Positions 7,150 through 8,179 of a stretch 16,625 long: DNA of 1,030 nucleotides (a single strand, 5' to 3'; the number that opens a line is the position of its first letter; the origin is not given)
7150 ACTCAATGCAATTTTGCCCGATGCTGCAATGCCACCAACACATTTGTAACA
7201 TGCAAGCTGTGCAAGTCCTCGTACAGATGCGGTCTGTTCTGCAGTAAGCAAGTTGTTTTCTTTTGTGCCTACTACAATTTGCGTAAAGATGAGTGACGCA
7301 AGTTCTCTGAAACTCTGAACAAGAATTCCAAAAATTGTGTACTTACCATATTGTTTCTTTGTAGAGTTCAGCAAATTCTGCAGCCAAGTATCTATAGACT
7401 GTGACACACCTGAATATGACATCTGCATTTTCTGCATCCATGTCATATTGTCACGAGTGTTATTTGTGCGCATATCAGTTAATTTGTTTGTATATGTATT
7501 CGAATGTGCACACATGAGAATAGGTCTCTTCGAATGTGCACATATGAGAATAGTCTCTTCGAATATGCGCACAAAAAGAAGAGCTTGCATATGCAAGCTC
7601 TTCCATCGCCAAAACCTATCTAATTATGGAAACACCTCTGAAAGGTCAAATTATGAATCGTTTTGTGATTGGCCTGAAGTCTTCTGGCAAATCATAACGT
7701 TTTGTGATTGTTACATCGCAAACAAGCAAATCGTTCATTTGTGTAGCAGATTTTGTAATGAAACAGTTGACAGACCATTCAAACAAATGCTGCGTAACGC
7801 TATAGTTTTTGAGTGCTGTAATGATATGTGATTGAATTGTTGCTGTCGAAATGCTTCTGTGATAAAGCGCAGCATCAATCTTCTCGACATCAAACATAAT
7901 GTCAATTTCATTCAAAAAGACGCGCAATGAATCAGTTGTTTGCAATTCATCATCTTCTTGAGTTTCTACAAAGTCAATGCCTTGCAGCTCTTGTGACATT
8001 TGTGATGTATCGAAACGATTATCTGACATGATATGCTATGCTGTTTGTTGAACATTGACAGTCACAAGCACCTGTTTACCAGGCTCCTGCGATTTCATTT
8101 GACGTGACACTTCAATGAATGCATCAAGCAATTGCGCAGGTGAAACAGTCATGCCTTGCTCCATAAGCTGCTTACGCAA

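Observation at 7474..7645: Tandem 30-bp repeats made of stacked palindromes between a terminator and the next operon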

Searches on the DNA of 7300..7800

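Call 55: search_rna_families(source=window, start=7300, end=7800, threshold=evalue, max_evalue=1)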
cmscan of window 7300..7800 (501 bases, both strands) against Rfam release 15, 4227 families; matches with E-value up to 1: 2.
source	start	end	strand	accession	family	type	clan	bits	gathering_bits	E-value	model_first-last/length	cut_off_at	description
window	7472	7608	+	RF02449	ncr1015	Gene; sRNA;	-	25.8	60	0.18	1-121/121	no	Bacillus sRNA ncr1015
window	7522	7584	-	RF03776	mir-2068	Gene; miRNA;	-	20.5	99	0.076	1-68/68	no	mir-2068 microRNA precursor family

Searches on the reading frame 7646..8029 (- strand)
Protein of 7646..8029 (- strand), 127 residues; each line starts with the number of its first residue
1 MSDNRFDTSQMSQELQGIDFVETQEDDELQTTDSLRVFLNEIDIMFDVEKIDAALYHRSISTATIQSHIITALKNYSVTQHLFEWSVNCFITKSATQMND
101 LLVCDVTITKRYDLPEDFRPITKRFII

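Call 11: search_protein_families(library=phrogs, proteins=[window:7646-8029:-], max_evalue=0.01)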
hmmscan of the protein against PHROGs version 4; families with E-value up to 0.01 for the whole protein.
window:7646-8029:- (127 aa): 0 families

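Call 42: search_protein_families(library=pfam, proteins=[window:7646-8029:-], max_evalue=0.1)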
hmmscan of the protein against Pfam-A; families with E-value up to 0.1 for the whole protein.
window:7646-8029:- (127 aa): 0 families

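Call 62: find_homologous_proteins(query=window:7646-8029:-, max_evalue=0.001)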
Query window:7646-8029:- (127 aa): 2 proteins with E <= 0.001 among 6 candidates.
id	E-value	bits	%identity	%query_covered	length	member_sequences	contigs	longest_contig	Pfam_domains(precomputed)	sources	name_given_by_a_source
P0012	1.3e-76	272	100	100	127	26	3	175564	-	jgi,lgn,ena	jgi:hypothetical protein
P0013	1.7e-31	127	94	54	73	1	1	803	-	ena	-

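Call 65: search_solved_structures(query=A2, max_evalue=10, show_alignments=1)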
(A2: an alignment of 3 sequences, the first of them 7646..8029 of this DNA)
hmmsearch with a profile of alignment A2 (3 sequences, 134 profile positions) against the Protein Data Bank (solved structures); distinct sequences matched with E-value up to 10: 0.

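Call 66: search_protein_families(library=phrogs, alignment_id=A2, max_evalue=1)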
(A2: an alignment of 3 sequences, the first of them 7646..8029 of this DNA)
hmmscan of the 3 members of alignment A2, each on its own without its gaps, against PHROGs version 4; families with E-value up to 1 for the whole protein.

A. member 1, window:7646-8029:- (127 aa): 1 family
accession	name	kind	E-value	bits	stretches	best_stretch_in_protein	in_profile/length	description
phrog_2431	-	unknown function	0.075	13.8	1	14-84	59-131/149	-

B. families by the number of members that match (of 3 scanned): 4 families
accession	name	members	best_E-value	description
phrog_31223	-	1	0.0034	-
phrog_2431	-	1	0.075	-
phrog_8773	-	1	0.098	-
phrog_7455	-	1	0.12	tail protein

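Call 68: predict_structure(protein=window:7649-8029:-)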
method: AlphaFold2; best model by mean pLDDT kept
length: 127 residues; sequences in the alignment: 1
mean_pLDDT: 62.8   pTM: 0.52
mean pLDDT of the five models: 62.8, 62.5, 61.8, 60.4, 59.1
residues with pLDDT >= 90: 0; 70-90: 47; 50-70: 50; < 50: 30
segments of 3 or more residues with pLDDT < 50: 1-4, 9-20, 22-24, 27-32
pLDDT, mean of each block of 10 residues (from residue 1): 45 43 47 51 57 57 79 67 81 70 81 67 77
secondary structure, 60 per line:
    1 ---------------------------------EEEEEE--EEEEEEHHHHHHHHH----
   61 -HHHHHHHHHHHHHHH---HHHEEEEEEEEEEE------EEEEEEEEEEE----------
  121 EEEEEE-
elements in order: E34-39 E42-47 H48-56 H62-76 E83-93 E100-110 E121-126

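Call 70: fold_search(model_id=the predicted structure, library=pdb)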
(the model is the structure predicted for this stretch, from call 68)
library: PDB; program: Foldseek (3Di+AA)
matches with E <= 10: 294; with E <= 0.001: 0
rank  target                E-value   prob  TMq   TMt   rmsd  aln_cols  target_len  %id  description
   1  7t4q_D                1.3e-01  0.28  0.20  0.16  13.2        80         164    8  CryoEM structure of the HCMV Pentamer gH/gL/UL128/UL130/UL131A in complex with neutralizing fabs 2C12, 7I13 and 13H11 (released 2022-03-23)
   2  7t4r_E                3.0e-01  0.11  0.17  0.15  12.9        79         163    8  CryoEM structure of the HCMV Pentamer gH/gL/UL128/UL130/UL131A in complex with THBD and neutralizing fabs MSL-109 and  (released 2022-03-23)
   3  8f2r_H                5.0e-01  0.06  0.16  0.13  22.5       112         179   12  Human CCC complex (released 2023-05-24)
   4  7m22_D                5.6e-01  0.13  0.20  0.22  13.4        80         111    6  Cryo-EM structure of the HCMV pentamer bound by human neuropilin 2 (released 2021-08-11)
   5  7t4r_N                5.6e-01  0.10  0.20  0.16  14.2        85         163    8  CryoEM structure of the HCMV Pentamer gH/gL/UL128/UL130/UL131A in complex with THBD and neutralizing fabs MSL-109 and  (released 2022-03-23)
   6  5vod_D                5.6e-01  0.08  0.20  0.16  16.4       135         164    9  Crystal structure of HCMV Pentamer in complex with neutralizing antibody 9I6 (released 2017-07-05)
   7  7t4s_D                5.6e-01  0.07  0.18  0.15  15.0       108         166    8  CryoEM structure of the HCMV Pentamer gH/gL/UL128/UL130/UL131A in complex with NRP2 and neutralizing fabs 8I21 and 13H (released 2022-03-23)
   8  7kzp_P                6.7e-01  0.10  0.20  0.04  16.2       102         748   14  Structure of the human Fanconi anaemia Core complex (released 2021-03-10)
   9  8f2r_J                7.2e-01  0.05  0.16  0.12  23.4       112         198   15  Human CCC complex (released 2023-05-24)
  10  8esd_T                7.2e-01  0.04  0.15  0.11  23.4       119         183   13  Crystal structure of COMMD7-COMMD9-COMMD5-COMMD10 tetramer (released 2023-05-24)
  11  8tea_D                7.6e-01  0.06  0.18  0.20  13.5        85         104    9  HCMV Pentamer in complex with CS2pt1p2_A10L Fab and CS3pt1p4_C1L Fab (released 2023-08-09)
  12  9xps_x                8.1e-01  0.44  0.38  0.09   7.4        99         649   10  The neck structure of the Phage Phikz (released 2026-02-11)
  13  5vob_D                8.1e-01  0.10  0.20  0.15  13.8        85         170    7  Crystal structure of HCMV Pentamer in complex with neutralizing antibody 8I21 (released 2017-07-05)
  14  8p0w_H                9.7e-01  0.05  0.16  0.13  17.9        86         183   16  Structure of the human Commander complex COMMD ring (released 2024-03-20)
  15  8z9b_A                1.1e+00  0.12  0.23  0.25   9.9        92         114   17  Low molecular weight antigen MTB12 (released 2024-05-29)
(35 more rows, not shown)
